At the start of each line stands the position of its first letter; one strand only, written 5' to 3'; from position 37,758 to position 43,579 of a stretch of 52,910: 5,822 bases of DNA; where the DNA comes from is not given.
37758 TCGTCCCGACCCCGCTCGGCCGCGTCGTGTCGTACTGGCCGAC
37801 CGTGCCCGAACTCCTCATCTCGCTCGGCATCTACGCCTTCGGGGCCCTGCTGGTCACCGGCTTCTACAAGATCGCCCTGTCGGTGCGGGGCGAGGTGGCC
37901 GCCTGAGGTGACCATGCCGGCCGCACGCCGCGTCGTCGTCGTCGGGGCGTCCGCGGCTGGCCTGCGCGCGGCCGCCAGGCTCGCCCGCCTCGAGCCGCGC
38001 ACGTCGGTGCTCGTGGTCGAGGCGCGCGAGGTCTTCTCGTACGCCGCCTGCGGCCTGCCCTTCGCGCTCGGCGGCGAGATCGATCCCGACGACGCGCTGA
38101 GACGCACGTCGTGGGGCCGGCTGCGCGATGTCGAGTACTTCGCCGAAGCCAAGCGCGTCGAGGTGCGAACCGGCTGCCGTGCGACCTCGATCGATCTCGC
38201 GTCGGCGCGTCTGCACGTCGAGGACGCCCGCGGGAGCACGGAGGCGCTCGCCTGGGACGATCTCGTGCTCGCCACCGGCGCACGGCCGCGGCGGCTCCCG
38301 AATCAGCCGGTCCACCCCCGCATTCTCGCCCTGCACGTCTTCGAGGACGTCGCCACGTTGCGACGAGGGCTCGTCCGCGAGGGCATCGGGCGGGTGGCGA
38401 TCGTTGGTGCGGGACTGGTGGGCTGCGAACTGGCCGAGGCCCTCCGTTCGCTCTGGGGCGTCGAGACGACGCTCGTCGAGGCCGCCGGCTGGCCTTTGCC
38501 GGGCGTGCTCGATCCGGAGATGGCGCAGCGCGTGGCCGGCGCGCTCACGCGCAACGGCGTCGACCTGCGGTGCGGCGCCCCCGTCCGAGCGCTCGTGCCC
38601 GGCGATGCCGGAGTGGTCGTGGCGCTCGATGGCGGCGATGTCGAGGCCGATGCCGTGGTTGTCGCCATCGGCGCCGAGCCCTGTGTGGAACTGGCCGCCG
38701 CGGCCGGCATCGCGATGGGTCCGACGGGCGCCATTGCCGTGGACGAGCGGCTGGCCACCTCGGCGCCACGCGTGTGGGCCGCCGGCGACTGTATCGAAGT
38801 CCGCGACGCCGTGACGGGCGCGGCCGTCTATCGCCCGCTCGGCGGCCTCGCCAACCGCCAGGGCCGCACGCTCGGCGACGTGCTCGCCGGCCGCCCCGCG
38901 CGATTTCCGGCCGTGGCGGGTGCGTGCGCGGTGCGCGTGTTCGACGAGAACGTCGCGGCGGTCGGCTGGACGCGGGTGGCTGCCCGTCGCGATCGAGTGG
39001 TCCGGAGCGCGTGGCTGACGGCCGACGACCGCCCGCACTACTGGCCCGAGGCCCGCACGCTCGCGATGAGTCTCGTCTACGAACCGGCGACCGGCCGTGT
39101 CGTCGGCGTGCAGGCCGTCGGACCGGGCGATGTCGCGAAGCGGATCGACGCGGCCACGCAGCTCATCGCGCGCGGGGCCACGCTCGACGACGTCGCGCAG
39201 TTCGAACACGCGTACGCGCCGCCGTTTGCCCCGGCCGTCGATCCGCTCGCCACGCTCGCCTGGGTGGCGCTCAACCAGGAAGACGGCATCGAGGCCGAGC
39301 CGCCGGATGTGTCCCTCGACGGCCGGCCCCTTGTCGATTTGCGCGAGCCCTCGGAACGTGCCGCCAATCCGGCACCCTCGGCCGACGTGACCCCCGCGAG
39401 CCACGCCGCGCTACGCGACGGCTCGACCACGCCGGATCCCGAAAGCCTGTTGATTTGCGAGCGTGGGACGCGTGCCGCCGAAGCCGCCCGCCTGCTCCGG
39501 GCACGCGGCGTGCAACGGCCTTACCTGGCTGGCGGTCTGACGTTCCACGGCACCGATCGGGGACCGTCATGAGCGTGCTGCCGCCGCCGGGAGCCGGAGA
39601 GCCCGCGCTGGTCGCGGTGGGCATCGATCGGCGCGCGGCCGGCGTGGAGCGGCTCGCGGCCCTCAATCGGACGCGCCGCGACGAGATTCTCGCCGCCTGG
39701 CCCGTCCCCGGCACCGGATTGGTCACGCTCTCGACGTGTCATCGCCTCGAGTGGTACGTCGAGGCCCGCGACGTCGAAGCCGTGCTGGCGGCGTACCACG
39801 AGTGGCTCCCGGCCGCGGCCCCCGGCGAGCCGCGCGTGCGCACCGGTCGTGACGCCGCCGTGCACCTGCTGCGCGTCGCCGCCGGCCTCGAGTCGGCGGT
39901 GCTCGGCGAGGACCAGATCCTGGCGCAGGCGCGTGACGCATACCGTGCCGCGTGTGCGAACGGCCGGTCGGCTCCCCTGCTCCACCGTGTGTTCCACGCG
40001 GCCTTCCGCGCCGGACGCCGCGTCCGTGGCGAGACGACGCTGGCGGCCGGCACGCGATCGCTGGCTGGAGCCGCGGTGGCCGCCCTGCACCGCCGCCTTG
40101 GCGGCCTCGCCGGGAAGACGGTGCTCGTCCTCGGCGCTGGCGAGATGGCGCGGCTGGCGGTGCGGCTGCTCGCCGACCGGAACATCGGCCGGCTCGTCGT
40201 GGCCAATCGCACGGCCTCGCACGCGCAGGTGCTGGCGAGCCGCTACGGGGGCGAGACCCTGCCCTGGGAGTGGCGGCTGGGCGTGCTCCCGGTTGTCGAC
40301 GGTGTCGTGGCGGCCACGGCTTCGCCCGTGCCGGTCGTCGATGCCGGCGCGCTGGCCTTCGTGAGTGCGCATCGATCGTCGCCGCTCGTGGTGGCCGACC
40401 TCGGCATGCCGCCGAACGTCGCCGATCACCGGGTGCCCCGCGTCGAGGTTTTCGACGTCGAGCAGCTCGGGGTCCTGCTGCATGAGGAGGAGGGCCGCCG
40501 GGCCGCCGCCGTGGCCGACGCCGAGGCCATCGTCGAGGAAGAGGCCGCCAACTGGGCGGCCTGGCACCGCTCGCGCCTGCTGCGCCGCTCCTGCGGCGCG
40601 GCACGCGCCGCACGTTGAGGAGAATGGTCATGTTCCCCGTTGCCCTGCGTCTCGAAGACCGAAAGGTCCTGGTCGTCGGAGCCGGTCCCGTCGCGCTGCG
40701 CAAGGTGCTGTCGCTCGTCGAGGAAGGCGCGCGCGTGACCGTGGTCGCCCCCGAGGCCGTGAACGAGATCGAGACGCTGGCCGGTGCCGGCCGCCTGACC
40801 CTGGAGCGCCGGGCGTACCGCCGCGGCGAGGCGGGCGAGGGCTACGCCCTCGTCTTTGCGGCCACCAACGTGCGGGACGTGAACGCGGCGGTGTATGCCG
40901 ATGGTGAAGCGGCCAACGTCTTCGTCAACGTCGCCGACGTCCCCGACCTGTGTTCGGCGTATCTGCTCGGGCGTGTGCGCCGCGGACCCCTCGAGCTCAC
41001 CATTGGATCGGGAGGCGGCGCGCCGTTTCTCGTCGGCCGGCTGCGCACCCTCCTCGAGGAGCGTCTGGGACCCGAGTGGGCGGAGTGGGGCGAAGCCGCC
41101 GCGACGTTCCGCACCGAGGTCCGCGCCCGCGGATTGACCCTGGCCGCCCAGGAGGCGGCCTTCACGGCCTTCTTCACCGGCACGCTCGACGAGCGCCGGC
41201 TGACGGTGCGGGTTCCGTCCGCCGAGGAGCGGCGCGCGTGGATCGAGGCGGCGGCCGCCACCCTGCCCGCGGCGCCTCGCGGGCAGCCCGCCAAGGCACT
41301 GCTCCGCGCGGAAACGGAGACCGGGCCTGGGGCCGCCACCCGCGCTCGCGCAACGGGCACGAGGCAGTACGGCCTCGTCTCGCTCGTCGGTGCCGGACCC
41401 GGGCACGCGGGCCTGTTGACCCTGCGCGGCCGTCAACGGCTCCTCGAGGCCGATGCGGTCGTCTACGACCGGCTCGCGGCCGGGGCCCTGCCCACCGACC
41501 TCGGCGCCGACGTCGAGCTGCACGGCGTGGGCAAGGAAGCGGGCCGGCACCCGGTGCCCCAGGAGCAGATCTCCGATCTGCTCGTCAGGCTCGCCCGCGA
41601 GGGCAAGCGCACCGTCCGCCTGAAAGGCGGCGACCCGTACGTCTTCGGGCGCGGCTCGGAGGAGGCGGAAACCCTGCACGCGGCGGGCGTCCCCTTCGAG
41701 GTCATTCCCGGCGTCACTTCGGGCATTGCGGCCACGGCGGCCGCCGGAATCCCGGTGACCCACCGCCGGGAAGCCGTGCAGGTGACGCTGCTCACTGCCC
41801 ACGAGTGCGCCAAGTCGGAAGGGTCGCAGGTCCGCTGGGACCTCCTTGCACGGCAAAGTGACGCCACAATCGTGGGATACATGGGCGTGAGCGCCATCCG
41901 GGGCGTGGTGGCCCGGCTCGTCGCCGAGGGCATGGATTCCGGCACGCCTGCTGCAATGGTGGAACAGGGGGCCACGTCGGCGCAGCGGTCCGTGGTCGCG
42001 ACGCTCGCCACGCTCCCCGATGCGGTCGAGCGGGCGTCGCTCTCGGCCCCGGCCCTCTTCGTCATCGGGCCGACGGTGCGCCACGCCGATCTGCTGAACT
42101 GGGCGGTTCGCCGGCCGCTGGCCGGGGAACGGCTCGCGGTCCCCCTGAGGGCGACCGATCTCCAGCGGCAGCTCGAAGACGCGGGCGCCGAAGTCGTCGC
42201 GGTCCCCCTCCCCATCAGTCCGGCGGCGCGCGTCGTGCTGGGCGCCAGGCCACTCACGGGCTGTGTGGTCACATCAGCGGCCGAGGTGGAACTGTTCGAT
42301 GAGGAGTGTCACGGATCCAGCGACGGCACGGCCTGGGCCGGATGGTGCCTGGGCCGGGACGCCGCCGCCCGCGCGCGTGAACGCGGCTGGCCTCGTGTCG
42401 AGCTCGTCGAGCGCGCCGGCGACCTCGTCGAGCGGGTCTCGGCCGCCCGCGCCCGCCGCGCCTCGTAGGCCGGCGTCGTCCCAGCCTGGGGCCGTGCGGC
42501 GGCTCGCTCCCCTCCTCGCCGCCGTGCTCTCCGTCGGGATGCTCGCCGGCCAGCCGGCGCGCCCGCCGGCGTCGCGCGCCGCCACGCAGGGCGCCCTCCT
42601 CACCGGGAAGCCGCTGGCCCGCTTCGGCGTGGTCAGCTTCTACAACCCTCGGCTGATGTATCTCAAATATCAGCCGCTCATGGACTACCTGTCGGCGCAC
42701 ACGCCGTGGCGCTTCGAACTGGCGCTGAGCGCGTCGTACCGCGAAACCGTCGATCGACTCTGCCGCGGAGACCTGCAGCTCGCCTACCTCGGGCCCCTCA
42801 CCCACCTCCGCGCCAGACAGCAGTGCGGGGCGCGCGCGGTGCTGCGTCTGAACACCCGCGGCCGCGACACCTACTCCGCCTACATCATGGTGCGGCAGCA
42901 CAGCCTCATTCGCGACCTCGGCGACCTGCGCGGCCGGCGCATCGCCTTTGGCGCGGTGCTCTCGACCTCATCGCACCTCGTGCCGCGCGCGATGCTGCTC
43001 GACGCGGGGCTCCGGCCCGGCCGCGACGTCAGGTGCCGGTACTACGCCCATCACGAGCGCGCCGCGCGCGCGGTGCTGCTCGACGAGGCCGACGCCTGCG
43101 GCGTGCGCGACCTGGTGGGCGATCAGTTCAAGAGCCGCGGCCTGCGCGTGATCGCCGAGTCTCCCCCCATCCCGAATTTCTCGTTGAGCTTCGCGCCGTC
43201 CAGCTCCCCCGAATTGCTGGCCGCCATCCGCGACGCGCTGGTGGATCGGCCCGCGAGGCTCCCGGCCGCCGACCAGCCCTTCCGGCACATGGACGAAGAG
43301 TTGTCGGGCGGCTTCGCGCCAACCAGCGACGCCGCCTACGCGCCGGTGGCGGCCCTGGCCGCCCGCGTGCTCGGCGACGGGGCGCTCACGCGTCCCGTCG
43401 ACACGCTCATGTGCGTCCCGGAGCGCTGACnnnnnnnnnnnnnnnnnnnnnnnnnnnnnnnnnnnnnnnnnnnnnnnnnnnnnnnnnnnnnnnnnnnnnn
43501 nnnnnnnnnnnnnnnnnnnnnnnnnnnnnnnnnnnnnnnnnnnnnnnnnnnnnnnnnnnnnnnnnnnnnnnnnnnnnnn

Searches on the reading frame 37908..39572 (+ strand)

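Call 15: search_protein_families(library=pfam, proteins=[window:37908-39572:+], max_evalue=0.000001)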
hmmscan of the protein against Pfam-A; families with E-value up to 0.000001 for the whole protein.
window:37908-39572:+ (554 aa): 4 families
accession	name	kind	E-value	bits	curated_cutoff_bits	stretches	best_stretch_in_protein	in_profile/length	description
PF07992.20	Pyr_redox_2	-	1.6e-58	198.9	26.1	1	8-300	2-282/291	Pyridine nucleotide-disulphide oxidoreductase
PF00070.33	Pyr_redox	-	6.6e-18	65.4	22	1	162-237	1-74/82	Pyridine nucleotide-disulphide oxidoreductase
PF02852.28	Pyr_redox_dim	-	2.3e-10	41.1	25.3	1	344-444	6-106/110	Pyridine nucleotide-disulphide oxidoreductase, dimerisation domain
PF13450.12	NAD_binding_8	-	2.9e-07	31.1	21.9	0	11-43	1-31/68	NAD(P)-binding Rossmann-like domain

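Call 69: search_protein_families(library=ncbifam, proteins=[window:37908-39572:+], max_evalue=1e-20)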
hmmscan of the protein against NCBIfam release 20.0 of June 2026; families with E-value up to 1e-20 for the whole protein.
window:37908-39572:+ (554 aa): 17 families
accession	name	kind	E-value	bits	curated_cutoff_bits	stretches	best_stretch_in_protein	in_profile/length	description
TIGR03385.1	CoA_CoA_reduc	equivalog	1e-89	301.3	578.8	1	8-449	1-437/439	CoA-disulfide reductase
NF007123.0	PRK09564.1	equivalog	2e-78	264.1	458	1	8-447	2-436/444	CoA-disulfide reductase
NF046103.1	NOXase_Strep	equivalog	1.4e-47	162.7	600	1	8-441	1-428/442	H2O-forming NADH oxidase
NF010037.0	PRK13512.1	equivalog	2.7e-43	148.5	394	1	8-445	3-428/438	CoA-disulfide reductase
NF045765.1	PhenlGlyoxDHPadH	equivalog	5.5e-39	134.2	475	1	9-367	5-350/416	NADH-dependent phenylglyoxylate dehydrogenase subunit epsilon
TIGR02053.1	MerA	equivalog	1.7e-33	116.3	454.45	1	102-436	119-439/465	mercury(II) reductase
NF042949.2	3PPDioc_HcaD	equivalog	1.3e-31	109.7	450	1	8-301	3-280/386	3-phenylpropionate/cinnamic acid dioxygenase ferredoxin--NAD(+) reductase subunit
TIGR01350.1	lipoamide_DH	equivalog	2.4e-31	108.9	408.8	1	77-435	97-439/461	dihydrolipoyl dehydrogenase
NF003437.0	PRK04965.1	equivalog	1.4e-30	106.6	392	1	7-302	3-281/378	NADH:flavorubredoxin reductase NorW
NF041682.1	ant_diox_AndAa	equivalog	2.8e-30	105.3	650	1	7-299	4-282/406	anthranilate 1,2-dioxygenase system ferredoxin--NAD(+) reductase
TIGR02374.1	nitri_red_nirB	equivalog_domain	4.4e-28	98.2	578.35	1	77-356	62-332/794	nitrite reductase large subunit NirB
NF005883.0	PRK07845.1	equivalog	1.2e-24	87.2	479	1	74-432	98-441/466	NAD(P)H-quinone dehydrogenase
NF003585.0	PRK05249.1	equivalog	1.2e-22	80.2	465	0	81-296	107-313/464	Si-specific NAD(P)(+) transhydrogenase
NF040477.1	chlor_oxi_RclA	equivalog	3.2e-22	78.8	740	1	72-295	80-293/441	reactive chlorine resistance oxidoreductase RclA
NF004943.0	PRK06292.2-1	equivalog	6.6e-22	77.9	432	0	99-435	115-440/456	dihydrolipoyl dehydrogenase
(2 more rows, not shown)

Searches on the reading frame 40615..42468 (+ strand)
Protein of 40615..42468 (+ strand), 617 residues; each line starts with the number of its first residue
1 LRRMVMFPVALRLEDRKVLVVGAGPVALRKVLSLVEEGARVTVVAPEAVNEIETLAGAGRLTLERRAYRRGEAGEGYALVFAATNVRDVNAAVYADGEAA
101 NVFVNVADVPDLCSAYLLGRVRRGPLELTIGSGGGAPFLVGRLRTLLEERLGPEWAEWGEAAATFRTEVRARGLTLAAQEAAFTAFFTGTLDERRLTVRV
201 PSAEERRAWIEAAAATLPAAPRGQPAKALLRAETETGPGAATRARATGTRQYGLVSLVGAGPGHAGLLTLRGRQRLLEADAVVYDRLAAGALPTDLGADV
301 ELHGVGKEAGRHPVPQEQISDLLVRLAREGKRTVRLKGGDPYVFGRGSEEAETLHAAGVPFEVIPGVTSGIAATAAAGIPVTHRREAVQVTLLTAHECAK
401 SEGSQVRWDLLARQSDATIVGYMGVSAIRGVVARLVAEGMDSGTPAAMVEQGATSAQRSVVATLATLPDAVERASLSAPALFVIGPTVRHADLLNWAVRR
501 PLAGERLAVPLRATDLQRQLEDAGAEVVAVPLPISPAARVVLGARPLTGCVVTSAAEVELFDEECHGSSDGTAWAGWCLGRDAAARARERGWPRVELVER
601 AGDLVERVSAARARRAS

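Call 15: search_protein_families(library=pfam, proteins=[window:40615-42468:+], max_evalue=0.000001)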
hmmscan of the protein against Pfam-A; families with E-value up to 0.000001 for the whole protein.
window:40615-42468:+ (617 aa): 2 families
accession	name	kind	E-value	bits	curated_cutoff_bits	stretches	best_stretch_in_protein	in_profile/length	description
PF00590.25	TP_methylase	-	3.9e-41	141.8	27.8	1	255-467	2-211/212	Tetrapyrrole (Corrin/Porphyrin) Methylases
PF13241.12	NAD_binding_7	-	1.5e-27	96.7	22.1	1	9-117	1-102/104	Putative NAD(P)-binding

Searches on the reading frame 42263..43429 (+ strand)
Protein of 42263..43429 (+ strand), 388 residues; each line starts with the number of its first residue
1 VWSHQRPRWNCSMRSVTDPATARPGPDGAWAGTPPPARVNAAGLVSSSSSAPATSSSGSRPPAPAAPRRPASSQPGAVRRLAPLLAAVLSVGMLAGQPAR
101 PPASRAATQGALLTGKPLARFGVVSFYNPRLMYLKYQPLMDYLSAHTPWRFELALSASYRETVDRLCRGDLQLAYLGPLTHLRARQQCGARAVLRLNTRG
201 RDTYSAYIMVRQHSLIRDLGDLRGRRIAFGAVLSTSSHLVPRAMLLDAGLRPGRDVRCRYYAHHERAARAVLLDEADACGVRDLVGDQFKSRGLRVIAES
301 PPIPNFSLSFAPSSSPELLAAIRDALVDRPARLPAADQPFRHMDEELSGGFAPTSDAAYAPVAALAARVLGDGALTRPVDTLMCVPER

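Call 64: search_protein_families(library=pfam, proteins=[window:42263-43429:+], max_evalue=0.01)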
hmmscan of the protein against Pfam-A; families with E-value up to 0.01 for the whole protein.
window:42263-43429:+ (388 aa): 1 family
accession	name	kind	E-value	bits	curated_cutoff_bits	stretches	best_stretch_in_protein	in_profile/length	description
PF12974.12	Phosphonate-bd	-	2.5e-52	178.1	27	1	121-331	1-218/242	ABC transporter, phosphonate, periplasmic substrate-binding protein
